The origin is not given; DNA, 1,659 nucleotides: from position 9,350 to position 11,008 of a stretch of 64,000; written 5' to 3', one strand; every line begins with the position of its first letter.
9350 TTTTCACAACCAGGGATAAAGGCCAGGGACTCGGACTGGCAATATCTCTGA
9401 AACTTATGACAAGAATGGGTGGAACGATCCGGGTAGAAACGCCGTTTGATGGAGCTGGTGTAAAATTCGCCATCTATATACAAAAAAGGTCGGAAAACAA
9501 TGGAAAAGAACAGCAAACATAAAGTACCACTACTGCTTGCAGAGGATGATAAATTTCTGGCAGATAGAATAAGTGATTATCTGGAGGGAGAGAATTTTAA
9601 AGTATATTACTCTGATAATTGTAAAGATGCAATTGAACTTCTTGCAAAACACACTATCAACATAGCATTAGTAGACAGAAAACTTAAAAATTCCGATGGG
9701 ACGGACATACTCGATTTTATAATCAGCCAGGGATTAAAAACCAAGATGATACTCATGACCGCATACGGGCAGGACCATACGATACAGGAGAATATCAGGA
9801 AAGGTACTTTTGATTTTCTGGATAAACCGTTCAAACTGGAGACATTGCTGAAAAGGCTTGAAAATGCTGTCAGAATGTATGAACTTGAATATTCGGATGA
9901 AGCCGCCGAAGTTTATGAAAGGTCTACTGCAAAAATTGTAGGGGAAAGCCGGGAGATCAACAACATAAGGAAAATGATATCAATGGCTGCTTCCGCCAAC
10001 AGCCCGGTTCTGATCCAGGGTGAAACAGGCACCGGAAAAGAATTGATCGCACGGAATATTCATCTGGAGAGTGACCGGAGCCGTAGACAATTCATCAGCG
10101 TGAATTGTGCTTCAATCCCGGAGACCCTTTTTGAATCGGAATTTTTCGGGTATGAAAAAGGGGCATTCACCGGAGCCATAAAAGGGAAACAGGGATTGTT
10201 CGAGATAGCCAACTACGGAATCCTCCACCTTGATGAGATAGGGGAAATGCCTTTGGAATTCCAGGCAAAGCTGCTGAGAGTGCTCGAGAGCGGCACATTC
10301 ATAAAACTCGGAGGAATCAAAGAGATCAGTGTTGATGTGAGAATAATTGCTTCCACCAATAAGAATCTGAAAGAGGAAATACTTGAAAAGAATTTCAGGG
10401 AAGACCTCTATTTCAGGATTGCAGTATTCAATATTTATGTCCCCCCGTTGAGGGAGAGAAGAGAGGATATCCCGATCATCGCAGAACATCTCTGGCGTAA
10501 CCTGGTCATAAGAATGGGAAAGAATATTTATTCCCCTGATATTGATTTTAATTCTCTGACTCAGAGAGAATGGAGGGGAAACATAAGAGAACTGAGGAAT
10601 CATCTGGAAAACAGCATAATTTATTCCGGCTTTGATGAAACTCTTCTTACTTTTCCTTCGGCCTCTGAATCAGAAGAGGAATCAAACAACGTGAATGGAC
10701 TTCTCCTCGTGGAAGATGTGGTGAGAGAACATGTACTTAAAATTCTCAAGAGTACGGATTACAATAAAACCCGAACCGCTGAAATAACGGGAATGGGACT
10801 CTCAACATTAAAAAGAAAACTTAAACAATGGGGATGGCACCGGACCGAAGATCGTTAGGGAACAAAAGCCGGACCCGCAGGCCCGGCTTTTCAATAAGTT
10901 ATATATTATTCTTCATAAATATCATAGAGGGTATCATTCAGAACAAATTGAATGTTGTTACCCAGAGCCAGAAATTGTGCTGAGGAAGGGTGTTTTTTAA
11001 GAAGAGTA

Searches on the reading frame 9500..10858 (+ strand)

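Call 78: search_protein_families(library=pfam, proteins=[window:9500-10858:+])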
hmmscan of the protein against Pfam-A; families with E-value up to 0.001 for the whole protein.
window:9500-10858:+ (452 aa): 10 families
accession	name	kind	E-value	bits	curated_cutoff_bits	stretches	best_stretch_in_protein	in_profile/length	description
PF00158.32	Sigma54_activat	-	1.3e-67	227.1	20.2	1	146-312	1-167/168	Sigma-54 interaction domain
PF14532.12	Sigma54_activ_2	-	2.3e-20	73.7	25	1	147-317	1-138/138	Sigma-54 interaction domain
PF00072.30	Response_reg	-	6.9e-19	68.5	30.2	1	12-120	2-110/111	Response regulator receiver domain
PF25601.1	AAA_lid_14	-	3e-11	43.4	27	1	318-377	1-61/87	AAA+ ATPase lid domain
PF02954.25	HTH_8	-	2.6e-07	30.7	22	1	405-444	3-42/42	Bacterial regulatory protein, Fis family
PF07724.20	AAA_2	-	1.4e-05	25.6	27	1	170-295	6-132/166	AAA domain (Cdc48 subfamily)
PF07728.20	AAA_5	-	4.6e-05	23.9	22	1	169-290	1-125/139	AAA domain (dynein-related subfamily)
PF01078.27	Mg_chelatase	-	0.00063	19.6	20.3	0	155-266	10-134/207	Magnesium chelatase, subunit ChlI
PF12775.13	AAA_7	-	0.0007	19.6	25.8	0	152-205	18-71/181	P-loop containing dynein motor region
PF13191.12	AAA_16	-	0.00095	20.1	32.6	0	146-209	2-64/167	AAA ATPase domain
